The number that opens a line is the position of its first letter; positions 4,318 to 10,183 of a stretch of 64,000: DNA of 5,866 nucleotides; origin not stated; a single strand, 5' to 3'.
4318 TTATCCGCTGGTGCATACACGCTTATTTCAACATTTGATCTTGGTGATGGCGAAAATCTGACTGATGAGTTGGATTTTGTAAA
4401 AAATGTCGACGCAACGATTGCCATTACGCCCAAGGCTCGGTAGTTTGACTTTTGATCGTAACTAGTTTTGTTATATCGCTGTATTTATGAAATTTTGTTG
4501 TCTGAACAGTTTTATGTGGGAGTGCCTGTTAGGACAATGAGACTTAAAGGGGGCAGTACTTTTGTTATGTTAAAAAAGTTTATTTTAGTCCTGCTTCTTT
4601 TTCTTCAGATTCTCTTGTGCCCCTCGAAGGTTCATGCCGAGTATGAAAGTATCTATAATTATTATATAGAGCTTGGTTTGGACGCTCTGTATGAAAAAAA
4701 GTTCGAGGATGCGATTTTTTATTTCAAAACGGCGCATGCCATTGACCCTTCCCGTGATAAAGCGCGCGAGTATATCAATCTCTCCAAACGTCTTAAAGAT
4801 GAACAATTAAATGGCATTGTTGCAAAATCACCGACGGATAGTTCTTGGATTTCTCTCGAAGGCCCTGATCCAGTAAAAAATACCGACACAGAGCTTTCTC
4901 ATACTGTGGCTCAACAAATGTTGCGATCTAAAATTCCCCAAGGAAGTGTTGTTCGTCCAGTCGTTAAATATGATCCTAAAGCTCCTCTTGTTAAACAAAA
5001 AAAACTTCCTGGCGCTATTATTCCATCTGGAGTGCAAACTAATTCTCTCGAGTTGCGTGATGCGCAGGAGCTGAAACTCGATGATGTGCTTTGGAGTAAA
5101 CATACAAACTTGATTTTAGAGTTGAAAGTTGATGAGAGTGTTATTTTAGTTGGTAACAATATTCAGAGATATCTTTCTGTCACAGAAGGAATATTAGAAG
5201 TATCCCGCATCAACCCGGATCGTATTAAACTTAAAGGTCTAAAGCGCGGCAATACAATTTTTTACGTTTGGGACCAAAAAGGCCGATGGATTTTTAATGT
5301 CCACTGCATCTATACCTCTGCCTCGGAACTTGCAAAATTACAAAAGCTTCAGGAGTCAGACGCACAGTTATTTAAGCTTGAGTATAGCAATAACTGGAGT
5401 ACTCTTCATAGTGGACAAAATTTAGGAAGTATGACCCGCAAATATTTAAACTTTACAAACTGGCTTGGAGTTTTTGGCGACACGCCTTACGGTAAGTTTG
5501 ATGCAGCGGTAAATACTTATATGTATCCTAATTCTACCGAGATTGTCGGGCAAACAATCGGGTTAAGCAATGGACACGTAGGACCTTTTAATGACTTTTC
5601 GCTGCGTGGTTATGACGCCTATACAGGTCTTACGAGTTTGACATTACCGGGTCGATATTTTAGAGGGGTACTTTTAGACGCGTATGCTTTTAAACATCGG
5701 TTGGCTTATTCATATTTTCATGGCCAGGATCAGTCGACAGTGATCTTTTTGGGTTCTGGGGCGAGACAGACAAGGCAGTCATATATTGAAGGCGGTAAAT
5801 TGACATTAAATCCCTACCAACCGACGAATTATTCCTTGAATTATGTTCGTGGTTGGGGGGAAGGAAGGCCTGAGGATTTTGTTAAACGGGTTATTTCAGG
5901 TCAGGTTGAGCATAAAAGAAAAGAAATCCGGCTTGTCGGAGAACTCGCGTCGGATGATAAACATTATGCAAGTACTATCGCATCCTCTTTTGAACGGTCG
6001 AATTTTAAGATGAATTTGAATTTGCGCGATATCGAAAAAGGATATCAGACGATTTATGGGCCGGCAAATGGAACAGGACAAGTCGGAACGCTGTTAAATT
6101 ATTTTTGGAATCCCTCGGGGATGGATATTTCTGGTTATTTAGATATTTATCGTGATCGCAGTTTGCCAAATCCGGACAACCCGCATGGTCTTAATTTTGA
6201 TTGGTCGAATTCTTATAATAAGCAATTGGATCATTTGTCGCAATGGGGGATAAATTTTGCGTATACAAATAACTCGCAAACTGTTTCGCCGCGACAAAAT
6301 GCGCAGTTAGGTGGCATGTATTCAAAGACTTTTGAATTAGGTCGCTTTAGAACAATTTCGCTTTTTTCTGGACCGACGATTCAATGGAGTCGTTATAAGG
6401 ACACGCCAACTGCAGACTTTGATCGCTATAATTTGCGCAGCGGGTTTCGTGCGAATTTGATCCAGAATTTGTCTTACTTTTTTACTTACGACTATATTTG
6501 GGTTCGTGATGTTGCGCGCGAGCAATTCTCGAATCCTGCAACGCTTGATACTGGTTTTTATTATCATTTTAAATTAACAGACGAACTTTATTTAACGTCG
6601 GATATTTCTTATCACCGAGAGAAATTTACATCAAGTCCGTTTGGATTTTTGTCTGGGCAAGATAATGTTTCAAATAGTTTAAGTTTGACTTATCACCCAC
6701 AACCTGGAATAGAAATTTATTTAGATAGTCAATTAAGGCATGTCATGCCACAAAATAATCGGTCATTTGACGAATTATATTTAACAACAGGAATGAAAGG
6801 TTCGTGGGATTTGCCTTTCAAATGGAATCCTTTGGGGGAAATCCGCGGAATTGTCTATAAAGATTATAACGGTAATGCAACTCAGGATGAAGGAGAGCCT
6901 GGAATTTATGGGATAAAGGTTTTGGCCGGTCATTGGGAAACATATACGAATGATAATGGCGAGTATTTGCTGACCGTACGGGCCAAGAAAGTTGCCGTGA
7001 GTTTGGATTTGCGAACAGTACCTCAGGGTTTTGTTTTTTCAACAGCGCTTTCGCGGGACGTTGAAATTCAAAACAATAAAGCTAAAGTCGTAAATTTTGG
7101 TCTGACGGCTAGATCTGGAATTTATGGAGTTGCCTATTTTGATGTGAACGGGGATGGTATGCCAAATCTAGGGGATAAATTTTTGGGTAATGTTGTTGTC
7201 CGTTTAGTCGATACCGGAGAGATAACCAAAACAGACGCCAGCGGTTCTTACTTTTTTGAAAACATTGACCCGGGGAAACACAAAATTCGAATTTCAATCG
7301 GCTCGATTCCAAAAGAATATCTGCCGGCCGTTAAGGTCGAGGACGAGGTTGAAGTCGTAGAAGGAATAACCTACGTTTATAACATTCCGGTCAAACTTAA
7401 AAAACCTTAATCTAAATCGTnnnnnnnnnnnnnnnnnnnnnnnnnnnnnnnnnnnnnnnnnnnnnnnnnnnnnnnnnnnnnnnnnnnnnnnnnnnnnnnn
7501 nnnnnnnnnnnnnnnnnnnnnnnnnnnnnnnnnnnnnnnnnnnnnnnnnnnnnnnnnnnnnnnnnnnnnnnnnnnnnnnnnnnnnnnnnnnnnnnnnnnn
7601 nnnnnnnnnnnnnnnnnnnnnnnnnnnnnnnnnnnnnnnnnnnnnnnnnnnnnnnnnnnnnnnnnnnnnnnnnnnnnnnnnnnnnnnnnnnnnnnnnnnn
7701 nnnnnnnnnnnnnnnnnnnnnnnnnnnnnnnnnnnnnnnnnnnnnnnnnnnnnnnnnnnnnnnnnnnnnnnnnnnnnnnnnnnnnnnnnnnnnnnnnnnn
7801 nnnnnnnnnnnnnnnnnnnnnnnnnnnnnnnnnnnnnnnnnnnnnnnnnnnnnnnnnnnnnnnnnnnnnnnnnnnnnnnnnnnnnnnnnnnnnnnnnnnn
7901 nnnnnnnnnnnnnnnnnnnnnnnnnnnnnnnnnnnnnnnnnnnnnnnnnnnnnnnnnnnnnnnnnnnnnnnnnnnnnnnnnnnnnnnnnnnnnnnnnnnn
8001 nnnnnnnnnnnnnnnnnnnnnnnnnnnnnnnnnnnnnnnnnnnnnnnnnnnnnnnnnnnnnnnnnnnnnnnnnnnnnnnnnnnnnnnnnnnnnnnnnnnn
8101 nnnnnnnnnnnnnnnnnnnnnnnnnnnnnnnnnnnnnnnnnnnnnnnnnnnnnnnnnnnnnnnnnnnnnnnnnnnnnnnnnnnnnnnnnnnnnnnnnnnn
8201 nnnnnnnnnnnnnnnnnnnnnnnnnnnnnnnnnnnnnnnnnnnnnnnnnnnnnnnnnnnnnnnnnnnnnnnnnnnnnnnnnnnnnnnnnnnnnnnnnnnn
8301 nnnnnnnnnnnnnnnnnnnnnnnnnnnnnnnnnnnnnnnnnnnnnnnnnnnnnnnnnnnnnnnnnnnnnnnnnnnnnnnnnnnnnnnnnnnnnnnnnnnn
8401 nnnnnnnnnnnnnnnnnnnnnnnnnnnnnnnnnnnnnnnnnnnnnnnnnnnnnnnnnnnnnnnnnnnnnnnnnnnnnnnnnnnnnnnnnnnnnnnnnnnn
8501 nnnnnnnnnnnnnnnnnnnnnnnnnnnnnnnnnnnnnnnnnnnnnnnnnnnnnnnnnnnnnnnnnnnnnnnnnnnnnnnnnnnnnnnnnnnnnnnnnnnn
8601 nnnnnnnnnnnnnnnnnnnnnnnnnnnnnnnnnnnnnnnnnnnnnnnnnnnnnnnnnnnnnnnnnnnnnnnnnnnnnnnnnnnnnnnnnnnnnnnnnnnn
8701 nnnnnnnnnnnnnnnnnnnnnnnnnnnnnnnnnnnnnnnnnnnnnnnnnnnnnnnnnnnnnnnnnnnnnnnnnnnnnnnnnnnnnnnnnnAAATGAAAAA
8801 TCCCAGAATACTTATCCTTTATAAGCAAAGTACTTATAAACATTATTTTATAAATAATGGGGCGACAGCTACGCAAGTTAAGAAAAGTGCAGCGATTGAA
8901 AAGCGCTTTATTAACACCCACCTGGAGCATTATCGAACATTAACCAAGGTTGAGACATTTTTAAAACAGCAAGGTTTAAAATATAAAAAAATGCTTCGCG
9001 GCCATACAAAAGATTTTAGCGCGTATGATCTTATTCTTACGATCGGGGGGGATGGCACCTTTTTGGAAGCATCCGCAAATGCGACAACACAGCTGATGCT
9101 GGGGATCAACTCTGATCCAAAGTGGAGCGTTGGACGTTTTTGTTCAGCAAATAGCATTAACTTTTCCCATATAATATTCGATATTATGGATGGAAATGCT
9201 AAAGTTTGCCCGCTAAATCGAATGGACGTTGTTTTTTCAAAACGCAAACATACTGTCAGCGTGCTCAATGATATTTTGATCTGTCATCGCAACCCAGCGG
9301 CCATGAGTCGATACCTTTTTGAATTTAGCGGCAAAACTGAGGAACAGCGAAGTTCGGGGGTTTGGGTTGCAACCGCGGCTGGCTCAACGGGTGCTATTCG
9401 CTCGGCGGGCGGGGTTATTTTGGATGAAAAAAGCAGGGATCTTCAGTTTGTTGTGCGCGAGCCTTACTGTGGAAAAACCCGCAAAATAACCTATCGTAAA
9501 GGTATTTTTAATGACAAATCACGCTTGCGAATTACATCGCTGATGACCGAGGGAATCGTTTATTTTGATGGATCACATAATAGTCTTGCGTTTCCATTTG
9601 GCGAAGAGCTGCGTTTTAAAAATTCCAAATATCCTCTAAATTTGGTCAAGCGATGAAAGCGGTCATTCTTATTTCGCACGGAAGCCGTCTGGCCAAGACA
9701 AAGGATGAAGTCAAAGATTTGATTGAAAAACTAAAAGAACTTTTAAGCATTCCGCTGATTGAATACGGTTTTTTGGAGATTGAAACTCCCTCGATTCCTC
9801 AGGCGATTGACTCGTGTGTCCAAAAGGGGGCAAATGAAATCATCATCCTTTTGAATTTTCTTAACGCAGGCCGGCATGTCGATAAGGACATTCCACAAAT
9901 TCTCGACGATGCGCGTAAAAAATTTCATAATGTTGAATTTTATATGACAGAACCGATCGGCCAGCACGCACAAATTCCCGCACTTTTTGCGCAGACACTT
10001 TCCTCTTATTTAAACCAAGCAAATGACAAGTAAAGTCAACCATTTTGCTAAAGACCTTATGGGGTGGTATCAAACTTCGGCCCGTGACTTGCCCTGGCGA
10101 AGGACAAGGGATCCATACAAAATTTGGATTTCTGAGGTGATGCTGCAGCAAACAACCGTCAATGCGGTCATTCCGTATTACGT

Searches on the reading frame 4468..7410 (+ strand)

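Call 9: search_protein_families(library=pfam, proteins=[window:4468-7410:+], max_evalue=0.1)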
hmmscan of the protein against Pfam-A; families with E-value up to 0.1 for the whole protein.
window:4468-7410:+ (980 aa): 7 families
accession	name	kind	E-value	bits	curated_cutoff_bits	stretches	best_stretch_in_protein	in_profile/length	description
PF17210.9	SdrD_B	-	1.3e-13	51.6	29.7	2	889-944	7-66/112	SdrD B-like domain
PF13620.12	CarboxypepD_reg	-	1.1e-05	26.2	32.3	1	906-958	14-70/82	Carboxypeptidase regulatory-like domain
PF13715.12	CarbopepD_reg_2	-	2.4e-05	24.7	32.2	1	906-944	14-52/88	CarboxypepD_reg-like domain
PF07719.23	TPR_2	-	0.00084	19.7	27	1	65-95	3-33/34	Tetratricopeptide repeat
PF00515.34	TPR_1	-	0.0034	17.6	27.8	1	65-95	3-33/34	Tetratricopeptide repeat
PF16371.11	MetallophosN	-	0.0049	17.5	35.6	0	906-942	10-43/77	N terminal of Calcineurin-like phosphoesterase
PF13629.12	T2SS-T3SS_pil_N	-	0.01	15.9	23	1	217-274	5-63/72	Pilus formation protein N terminal region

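Call 68: search_protein_families(library=ncbifam, proteins=[window:4468-7410:+], max_evalue=0.01)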
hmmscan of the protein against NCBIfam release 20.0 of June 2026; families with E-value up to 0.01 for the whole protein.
window:4468-7410:+ (980 aa): 1 family
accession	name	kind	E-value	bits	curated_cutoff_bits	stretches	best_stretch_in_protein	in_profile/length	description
NF012181.0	MSCRAMM_SdrD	exception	0.0014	16.1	2500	0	796-940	909-1075/1379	MSCRAMM family adhesin SdrD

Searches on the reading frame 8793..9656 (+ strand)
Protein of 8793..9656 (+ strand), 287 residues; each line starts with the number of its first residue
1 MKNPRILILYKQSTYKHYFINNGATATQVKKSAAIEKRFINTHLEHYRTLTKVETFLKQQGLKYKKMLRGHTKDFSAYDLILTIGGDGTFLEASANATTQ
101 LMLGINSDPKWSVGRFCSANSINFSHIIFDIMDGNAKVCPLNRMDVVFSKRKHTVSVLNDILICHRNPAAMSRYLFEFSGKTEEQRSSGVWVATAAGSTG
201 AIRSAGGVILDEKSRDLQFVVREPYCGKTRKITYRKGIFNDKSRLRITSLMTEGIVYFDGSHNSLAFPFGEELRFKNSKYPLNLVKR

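Call 9: search_protein_families(library=pfam, proteins=[window:8793-9656:+], max_evalue=0.1)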
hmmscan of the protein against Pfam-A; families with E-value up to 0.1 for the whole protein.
window:8793-9656:+ (287 aa): 3 families
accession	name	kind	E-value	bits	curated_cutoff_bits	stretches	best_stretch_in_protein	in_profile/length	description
PF20143.4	NAD_kinase_C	-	2.6e-07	30.8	23.7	1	158-286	1-125/126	ATP-NAD kinase C-terminal domain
PF01513.26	NAD_kinase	-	0.0002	22.1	25.5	1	69-106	62-103/130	ATP-NAD kinase N-terminal domain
PF00781.29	DAGK_cat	-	0.012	15.7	23.6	1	52-95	32-73/125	Diacylglycerol kinase catalytic domain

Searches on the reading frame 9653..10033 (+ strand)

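Call 10: search_protein_families(library=pfam, proteins=[window:9653-10033:+], max_evalue=0.01)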
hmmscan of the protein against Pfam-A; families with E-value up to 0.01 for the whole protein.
window:9653-10033:+ (126 aa): 2 families
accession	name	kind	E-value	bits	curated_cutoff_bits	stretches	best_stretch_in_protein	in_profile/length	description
PF01903.22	CbiX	-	1.5e-28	99.6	22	1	9-113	1-105/106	CbiX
PF06180.16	CbiK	-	0.006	16.4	26.2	1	2-116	142-257/262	Cobalt chelatase (CbiK)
